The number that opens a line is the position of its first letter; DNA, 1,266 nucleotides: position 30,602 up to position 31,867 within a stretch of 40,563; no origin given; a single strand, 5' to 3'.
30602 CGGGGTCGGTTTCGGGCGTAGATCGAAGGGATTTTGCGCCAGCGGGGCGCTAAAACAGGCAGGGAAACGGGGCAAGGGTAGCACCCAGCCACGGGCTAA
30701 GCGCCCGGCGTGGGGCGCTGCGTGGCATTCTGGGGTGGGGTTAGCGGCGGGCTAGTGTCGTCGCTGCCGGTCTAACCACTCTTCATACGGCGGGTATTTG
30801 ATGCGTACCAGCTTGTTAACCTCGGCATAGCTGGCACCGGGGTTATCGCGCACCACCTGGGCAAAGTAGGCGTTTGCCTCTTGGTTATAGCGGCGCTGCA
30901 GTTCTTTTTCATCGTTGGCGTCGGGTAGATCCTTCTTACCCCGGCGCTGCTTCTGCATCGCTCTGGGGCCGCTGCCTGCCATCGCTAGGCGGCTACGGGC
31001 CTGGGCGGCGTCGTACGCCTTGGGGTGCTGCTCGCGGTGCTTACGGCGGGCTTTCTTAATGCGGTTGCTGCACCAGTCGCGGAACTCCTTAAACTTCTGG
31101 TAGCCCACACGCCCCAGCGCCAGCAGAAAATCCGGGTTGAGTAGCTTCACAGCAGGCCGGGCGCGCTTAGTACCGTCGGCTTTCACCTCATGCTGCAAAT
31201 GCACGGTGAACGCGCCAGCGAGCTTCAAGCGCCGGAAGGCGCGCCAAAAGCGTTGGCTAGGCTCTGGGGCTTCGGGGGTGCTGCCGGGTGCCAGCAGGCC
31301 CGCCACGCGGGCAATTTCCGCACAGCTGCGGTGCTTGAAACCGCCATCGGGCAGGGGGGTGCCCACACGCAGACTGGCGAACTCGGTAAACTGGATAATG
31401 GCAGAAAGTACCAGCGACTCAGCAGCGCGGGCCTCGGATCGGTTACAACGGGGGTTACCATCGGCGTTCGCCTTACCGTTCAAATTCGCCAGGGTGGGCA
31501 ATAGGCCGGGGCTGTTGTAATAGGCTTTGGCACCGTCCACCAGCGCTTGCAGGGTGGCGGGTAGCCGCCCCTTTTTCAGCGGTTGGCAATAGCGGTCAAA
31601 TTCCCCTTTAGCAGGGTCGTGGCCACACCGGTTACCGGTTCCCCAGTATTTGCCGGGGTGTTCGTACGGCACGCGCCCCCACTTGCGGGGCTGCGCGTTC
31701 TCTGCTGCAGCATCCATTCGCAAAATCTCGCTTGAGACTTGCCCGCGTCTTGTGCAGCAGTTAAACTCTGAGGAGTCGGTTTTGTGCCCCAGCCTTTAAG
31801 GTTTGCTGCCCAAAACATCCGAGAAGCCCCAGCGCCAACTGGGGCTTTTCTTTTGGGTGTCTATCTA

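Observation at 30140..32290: IncFII-style basic replicon embedded in a lambda-like phage that also carries an integrase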

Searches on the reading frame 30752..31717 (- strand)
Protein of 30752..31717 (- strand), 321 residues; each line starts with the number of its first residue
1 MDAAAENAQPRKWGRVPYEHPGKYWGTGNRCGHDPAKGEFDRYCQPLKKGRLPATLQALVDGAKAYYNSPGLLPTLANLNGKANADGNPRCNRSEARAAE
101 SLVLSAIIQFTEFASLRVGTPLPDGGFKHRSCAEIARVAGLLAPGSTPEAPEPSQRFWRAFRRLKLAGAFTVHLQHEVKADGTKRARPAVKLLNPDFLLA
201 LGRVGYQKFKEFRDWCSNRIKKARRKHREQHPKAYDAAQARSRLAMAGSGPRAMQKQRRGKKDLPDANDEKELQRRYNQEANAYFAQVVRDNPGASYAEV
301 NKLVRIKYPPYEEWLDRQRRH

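Call 3: search_protein_families(library=pfam, proteins=[window:30752-31717:-], max_evalue=1)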
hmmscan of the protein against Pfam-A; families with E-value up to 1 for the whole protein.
window:30752-31717:- (321 aa): 1 family
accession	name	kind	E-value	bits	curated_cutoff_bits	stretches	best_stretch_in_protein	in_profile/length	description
PF21856.2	EspB_PPE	-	0.086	13.4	27.7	1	207-284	39-114/152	ESX-1 secretion-associated protein EspB, PPE domain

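Call 4: search_protein_families(library=phrogs, proteins=[window:30752-31717:-], max_evalue=0.1)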
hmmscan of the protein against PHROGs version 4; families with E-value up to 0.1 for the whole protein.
window:30752-31717:- (321 aa): 3 families
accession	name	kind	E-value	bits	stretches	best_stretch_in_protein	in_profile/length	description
phrog_20951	-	unknown function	2e-33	116.9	1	26-314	12-301/303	-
phrog_1882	-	unknown function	0.073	13.9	0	204-292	77-151/259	-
phrog_10219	-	unknown function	0.089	14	0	274-295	72-93/124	-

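Call 6: search_protein_families(library=ncbifam, proteins=[window:30752-31717:-], max_evalue=1)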
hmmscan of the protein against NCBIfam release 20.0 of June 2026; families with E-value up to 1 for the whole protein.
window:30752-31717:- (321 aa): 0 families

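Call 7: search_dna_similar(query=window:30752-31717:-, collection=phages, mode=protein, max_rows=30)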
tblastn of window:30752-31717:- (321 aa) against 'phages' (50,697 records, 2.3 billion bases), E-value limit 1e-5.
Records with a match: 10; places in all: 10; records where one place covers at least 80% of the query: 5.
Best place of each record, by identity: <60% 10.
By first word of the organism name: Aeromonas 9; Pseudomonas 1.
By host as written in the record: Aeromonas hydrophila 3; Aeromonas salmonicida HER1098 2; Aeromonas salmonicida HER1104 1; Pseudomonas sp. PARCI1 1; Aeromonas hydrophila 4572 1; Aeromonas salmonicida HER1084 1; Aeromonas hydrophila AH300206 1.
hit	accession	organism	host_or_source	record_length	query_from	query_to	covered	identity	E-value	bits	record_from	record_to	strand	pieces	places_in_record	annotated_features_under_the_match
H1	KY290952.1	Aeromonas phage 32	Aeromonas salmonicida HER1104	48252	8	314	96%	30.7%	9e-29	122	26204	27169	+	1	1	hypothetical protein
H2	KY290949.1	Aeromonas phage Asp37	Aeromonas salmonicida HER1098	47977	26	314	90%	32.1%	8e-28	119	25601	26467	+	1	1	hypothetical protein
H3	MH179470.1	Aeromonas phage 13AhydR10PP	Aeromonas hydrophila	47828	26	314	90%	31.1%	1e-29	124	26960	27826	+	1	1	hypothetical protein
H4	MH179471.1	Aeromonas phage 14AhydR10PP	Aeromonas hydrophila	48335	26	314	90%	31.1%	1e-29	124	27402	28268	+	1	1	hypothetical protein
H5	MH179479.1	Aeromonas phage 85AhydR10PP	Aeromonas hydrophila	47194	26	314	90%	30.8%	3e-29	123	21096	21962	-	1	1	hypothetical protein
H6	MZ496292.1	Pseudomonas phage PARCL1pr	Pseudomonas sp. PARCI1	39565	13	220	65%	39.7%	2e-37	147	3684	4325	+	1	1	hypothetical protein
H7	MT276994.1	Aeromonas phage AhyVDH1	Aeromonas hydrophila 4572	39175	27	201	55%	42.0%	2e-32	133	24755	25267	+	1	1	hypothetical protein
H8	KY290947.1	Aeromonas phage 3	Aeromonas salmonicida HER1084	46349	26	201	55%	41.2%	3e-30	126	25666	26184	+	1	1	hypothetical protein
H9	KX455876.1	Aeromonas phage Ahp2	Aeromonas hydrophila AH300206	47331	27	201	55%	39.8%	3e-29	123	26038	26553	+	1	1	hypothetical protein (x2)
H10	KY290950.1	Aeromonas phage 59.1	Aeromonas salmonicida HER1098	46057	27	201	55%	37.5%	5e-26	114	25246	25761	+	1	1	hypothetical protein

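Call 8: search_dna_similar(query=window:30752-31717:-, collection=plasmids, mode=protein, max_rows=30)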
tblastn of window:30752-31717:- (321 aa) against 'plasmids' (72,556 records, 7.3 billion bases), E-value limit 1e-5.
Records with a match: 177; places in all: 196; records where one place covers at least 80% of the query: 55.
Best place of each record, by identity: 80-90% 1; <60% 176.
By first word of the organism name: Pseudomonas 99; Aeromonas 50; Legionella 9; Stutzerimonas 3; Nitrosococcus 3; uncultured 2; Robbsia 2; Halomonas 1; Edwardsiella 1; Delftia 1; and 6 more.
By predicted mobility (MOB-suite, as given by PLSDB): non-mobilizable 136; conjugative 31; mobilizable 10.
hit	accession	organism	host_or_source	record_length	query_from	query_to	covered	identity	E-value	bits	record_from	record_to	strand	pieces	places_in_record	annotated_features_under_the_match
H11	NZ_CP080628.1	Halomonas qaidamensis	cell culture,Xiaochaidan Salt Lake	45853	1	321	100%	88.2%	0e+0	584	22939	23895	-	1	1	hypothetical protein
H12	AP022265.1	Aeromonas veronii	-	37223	1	321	100%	54.9%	3e-106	347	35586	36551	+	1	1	hypothetical protein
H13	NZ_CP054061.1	Edwardsiella ictaluri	cell culture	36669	1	321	100%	54.6%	4e-105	344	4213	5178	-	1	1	hypothetical protein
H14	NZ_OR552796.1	Aeromonas caviae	-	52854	1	321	100%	54.3%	5e-104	340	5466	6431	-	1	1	plasmid replication protein repA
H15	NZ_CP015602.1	Pseudomonas antarctica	-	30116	13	314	94%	46.7%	7e-80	271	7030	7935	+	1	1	plasmid replication protein repA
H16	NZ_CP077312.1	Aeromonas sp. FDAARGOS 1405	-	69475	2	315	98%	44.0%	2e-77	264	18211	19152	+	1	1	plasmid replication protein repA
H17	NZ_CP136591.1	Aeromonas veronii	cell culture,spleen of prussian carp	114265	2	320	99%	42.8%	5e-77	263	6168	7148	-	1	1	plasmid replication protein repA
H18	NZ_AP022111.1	Aeromonas caviae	-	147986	2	320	99%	42.8%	7e-77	262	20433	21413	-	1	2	plasmid replication protein repA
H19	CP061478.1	Aeromonas media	biofilm sample,biofilm sample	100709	4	318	98%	43.2%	4e-74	254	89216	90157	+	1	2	plasmid replication protein repA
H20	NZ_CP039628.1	Aeromonas caviae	sludge,cell culture,sludge from ...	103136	4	318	98%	43.2%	4e-74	254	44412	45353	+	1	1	plasmid replication protein repA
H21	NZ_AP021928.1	Aeromonas caviae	-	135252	6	319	98%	43.1%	8e-78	265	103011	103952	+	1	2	plasmid replication protein repA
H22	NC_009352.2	Aeromonas salmonicida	Scophthalmus maximus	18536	2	320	99%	42.2%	1e-75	259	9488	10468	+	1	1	hypothetical protein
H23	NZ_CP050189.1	Aeromonas salmonicida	Turbo,whole organism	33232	2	320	99%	42.2%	1e-75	259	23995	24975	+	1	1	hypothetical protein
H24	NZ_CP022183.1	Aeromonas salmonicida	Atlantic salmon,The RAS Atlantic Salmon ...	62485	2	320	99%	42.2%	1e-75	259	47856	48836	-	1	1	hypothetical protein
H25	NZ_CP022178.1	Aeromonas salmonicida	Atlantic salmon,The RAS Atlantic Salmon ...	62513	2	320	99%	42.2%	1e-75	259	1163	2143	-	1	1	hypothetical protein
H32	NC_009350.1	Aeromonas salmonicida subsp. salmonicida A449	-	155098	2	320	99%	42.2%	1e-75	259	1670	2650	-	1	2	hypothetical protein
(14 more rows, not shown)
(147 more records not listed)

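Call 9: get_annotated_region(hit=H11, flank=20000)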
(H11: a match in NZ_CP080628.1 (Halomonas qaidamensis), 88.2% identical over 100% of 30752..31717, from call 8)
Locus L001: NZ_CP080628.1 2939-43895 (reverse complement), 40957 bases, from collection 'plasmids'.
description: Halomonas qaidamensis strain XH36 plasmid unnamed, complete sequence
organism: Halomonas qaidamensis (NCBI taxid 2866211)
taxonomy: Bacteria; Pseudomonadota; Gammaproteobacteria; Oceanospirillales; Halomonadaceae; Halomonas; Halomonas qaidamensis
host: -; source: cell culture,Xiaochaidan Salt Lake; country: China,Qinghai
typing (MOB-suite, as given by PLSDB): non-mobilizable
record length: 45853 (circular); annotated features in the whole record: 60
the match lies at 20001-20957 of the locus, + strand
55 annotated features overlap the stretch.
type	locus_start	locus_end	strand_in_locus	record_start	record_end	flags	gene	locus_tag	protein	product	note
CDS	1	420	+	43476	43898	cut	-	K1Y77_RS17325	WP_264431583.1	hypothetical protein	-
CDS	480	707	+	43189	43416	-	-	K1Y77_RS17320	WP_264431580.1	hypothetical protein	-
CDS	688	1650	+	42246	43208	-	-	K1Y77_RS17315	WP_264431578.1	hypothetical protein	-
CDS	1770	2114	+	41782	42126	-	-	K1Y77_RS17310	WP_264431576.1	hypothetical protein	-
CDS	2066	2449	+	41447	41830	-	-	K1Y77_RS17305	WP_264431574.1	DUF1799 domain-containing protein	-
CDS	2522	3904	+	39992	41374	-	-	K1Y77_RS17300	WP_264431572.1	WYL domain-containing protein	-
CDS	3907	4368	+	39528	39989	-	-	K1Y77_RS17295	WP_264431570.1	hypothetical protein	-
CDS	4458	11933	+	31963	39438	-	-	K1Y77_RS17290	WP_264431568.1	EF-hand domain-containing protein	-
CDS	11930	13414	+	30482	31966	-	-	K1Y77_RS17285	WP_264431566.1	hypothetical protein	-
CDS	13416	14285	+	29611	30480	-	-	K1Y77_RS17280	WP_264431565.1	hypothetical protein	-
CDS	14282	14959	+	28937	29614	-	-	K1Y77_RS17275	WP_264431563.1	hypothetical protein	-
CDS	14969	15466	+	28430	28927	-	-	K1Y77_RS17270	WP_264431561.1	hypothetical protein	-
CDS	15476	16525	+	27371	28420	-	-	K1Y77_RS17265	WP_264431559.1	hypothetical protein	-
CDS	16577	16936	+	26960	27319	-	-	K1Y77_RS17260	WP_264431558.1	four helix bundle protein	-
CDS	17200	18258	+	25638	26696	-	-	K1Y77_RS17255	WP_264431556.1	reverse transcriptase/maturase family protein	-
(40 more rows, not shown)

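Call 10: get_annotated_region(hit=H14, flank=4000)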
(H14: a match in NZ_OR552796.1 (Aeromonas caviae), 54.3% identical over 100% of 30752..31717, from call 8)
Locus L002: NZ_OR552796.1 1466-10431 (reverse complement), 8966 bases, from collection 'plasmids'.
description: Aeromonas caviae strain 4972474 plasmid pACil-blaVCC-1, complete sequence
organism: Aeromonas caviae (NCBI taxid 648)
taxonomy: Bacteria; Pseudomonadota; Gammaproteobacteria; Aeromonadales; Aeromonadaceae; Aeromonas; Aeromonas caviae
host: -; source: -; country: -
typing (MOB-suite, as given by PLSDB): non-mobilizable
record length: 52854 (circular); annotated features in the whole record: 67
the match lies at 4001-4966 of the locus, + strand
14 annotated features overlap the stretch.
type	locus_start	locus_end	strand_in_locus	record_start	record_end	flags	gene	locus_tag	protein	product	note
CDS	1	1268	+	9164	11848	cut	-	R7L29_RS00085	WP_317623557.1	phage tail tape measure protein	-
CDS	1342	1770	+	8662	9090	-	-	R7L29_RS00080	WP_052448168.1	phage tail protein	-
CDS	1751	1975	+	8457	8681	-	-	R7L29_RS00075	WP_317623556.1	tail protein X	-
CDS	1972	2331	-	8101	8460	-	-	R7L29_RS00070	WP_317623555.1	helix-turn-helix transcriptional regulator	-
CDS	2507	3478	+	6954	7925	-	-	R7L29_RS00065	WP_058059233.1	contractile injection system protein, VgrG/Pvc8 family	-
CDS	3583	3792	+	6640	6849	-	-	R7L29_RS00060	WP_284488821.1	hypothetical protein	-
CDS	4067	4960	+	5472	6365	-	-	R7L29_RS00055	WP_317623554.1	plasmid replication protein repA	-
CDS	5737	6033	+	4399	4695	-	-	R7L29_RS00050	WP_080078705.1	chromosome segregation protein ParM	-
CDS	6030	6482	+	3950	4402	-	-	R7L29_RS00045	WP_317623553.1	hypothetical protein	-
CDS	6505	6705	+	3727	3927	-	-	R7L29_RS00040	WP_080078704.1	hypothetical protein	-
CDS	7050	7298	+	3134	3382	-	-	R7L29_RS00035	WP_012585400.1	type II toxin-antitoxin system YafQ family toxin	-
CDS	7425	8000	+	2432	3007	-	-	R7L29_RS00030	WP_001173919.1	recombinase family protein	GO:0006310 - DNA recombination [Evidence IEA]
CDS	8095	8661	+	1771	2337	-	-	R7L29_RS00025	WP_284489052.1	recombinase family protein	GO:0006310 - DNA recombination [Evidence IEA]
CDS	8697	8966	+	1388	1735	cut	-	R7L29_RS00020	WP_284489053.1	hypothetical protein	-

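Call 11: search_solved_structures(query=window:30752-31717:-, max_evalue=10)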
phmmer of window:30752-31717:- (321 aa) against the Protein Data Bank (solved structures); distinct sequences matched with E-value up to 10: 0.

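Call 12: find_homologous_proteins(query=window:30752-31717:-)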
Query window:30752-31717:- (321 aa): 147 proteins with E <= 0.001 among 7241 candidates; the best 120 are listed.
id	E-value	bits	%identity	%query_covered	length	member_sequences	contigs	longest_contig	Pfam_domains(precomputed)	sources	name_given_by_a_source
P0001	7.8e-201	684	92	100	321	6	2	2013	-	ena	-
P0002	1.3e-193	661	90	100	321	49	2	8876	-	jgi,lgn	-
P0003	6.6e-180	616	83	100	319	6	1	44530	-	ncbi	-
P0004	7.0e-171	586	81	98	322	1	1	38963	-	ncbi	-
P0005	2.7e-168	578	80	100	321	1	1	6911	-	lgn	-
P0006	2.5e-165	568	78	99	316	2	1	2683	-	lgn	-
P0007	5.5e-163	560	77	100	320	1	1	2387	-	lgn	-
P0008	3.8e-161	554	76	100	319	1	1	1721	-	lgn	-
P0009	4.6e-161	554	76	99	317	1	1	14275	-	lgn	-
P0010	1.0e-160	553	76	99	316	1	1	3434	-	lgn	-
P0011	8.5e-160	550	74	100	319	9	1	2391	-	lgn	-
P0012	4.4e-134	465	67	95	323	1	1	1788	-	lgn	-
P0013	3.3e-133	462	65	99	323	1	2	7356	-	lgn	-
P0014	4.2e-132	459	64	99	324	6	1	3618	-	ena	-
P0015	2.0e-130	453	63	99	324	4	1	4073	-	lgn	-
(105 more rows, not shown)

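Call 17: get_annotated_region(hit=H12, flank=3000)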
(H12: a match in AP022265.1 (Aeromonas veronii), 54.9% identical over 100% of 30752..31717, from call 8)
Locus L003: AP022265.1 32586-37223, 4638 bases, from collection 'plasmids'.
description: Aeromonas veronii plasmid pWP8-S18-ESBL-11_1 DNA, complete genome, strain: WP8-S18-ESBL-11
organism: Aeromonas veronii (NCBI taxid 654)
taxonomy: Bacteria; Pseudomonadota; Gammaproteobacteria; Aeromonadales; Aeromonadaceae; Aeromonas; Aeromonas veronii
host: -; source: -; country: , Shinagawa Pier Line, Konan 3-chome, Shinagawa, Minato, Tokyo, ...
typing (MOB-suite, as given by PLSDB): non-mobilizable
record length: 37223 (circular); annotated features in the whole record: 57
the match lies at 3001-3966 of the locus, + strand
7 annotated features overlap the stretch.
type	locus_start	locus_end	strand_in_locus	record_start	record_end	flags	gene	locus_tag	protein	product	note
CDS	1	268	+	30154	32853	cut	-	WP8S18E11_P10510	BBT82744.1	hypothetical protein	-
CDS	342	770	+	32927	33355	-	-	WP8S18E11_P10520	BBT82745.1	hypothetical protein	-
CDS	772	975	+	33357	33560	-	-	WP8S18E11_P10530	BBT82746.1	hypothetical protein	-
CDS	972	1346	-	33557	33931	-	-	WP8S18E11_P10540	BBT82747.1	hypothetical protein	-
CDS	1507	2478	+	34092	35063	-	D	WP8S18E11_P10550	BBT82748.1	phage late control protein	-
CDS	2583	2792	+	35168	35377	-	-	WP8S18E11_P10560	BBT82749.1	hypothetical protein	-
CDS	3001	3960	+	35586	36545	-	-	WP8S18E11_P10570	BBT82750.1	hypothetical protein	-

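Call 18: get_annotated_region(hit=H13, flank=3000)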
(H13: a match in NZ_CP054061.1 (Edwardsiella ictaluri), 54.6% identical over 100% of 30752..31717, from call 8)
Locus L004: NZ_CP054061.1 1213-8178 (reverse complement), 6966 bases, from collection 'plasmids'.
description: Edwardsiella ictaluri strain T1-1 plasmid pEI-2083-2, complete sequence
organism: Edwardsiella ictaluri (NCBI taxid 67780)
taxonomy: Bacteria; Pseudomonadota; Gammaproteobacteria; Enterobacterales; Hafniaceae; Edwardsiella; Edwardsiella ictaluri
host: -; source: cell culture; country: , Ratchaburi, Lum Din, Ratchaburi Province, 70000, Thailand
typing (MOB-suite, as given by PLSDB): non-mobilizable
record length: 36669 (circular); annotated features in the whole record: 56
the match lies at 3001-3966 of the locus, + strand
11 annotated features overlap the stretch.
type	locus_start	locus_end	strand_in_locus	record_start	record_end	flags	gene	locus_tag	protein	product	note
CDS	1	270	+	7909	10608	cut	-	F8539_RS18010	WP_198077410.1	phage tail tape measure protein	-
CDS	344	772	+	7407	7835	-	-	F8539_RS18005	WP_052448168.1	phage tail protein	-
CDS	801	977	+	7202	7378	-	-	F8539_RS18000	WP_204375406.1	tail protein X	-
CDS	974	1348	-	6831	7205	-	-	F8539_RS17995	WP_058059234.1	helix-turn-helix transcriptional regulator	-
CDS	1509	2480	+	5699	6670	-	-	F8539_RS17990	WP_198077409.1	contractile injection system protein, VgrG/Pvc8 family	-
CDS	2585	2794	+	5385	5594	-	-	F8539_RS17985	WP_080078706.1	hypothetical protein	-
CDS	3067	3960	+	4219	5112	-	-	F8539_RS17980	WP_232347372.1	hypothetical protein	-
CDS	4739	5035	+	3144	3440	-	-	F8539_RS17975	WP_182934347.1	chromosome segregation protein ParM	-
CDS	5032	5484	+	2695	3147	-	-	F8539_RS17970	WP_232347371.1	hypothetical protein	-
CDS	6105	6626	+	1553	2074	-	-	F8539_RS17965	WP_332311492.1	recombinase family protein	GO:0006310 - DNA recombination [Evidence IEA]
CDS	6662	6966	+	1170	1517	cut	-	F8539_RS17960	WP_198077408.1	hypothetical protein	-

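Call 19: get_annotated_region(hit=H15, flank=3000)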
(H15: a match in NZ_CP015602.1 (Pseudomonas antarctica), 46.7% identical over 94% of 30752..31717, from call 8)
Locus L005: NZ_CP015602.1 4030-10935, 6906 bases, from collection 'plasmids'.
description: Pseudomonas antarctica strain PAMC 27494 plasmid pP27494_2, complete sequence
organism: Pseudomonas antarctica (NCBI taxid 219572)
taxonomy: Bacteria; Pseudomonadota; Gammaproteobacteria; Pseudomonadales; Pseudomonadaceae; Pseudomonas; Pseudomonas antarctica
host: -; source: -; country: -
typing (MOB-suite, as given by PLSDB): mobilizable; replicon rep_cluster_1024; relaxase MOBP
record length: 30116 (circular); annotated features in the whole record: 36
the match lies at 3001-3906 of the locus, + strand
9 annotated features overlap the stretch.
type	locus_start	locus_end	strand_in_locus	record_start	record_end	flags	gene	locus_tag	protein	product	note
CDS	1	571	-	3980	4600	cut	-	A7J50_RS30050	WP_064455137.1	lytic transglycosylase domain-containing protein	-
CDS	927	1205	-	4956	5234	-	-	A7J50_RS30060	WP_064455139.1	LuxR C-terminal-related transcriptional regulator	GO:0006355 - regulation of DNA-templated transcription [Evidence IEA]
CDS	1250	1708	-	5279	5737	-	-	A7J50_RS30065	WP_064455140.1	hypothetical protein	-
CDS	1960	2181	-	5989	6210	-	-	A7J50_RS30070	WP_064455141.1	helix-turn-helix transcriptional regulator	-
CDS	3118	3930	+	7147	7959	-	-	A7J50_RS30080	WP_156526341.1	plasmid replication protein repA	-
CDS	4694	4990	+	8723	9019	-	-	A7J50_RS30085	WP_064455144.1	hypothetical protein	-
CDS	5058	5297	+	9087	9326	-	vapB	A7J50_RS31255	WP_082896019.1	type II toxin-antitoxin system VapB family antitoxin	-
CDS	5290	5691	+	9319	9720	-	vapC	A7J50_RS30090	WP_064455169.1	tRNA(fMet)-specific endonuclease VapC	-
CDS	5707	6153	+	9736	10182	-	-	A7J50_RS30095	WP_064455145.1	hypothetical protein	-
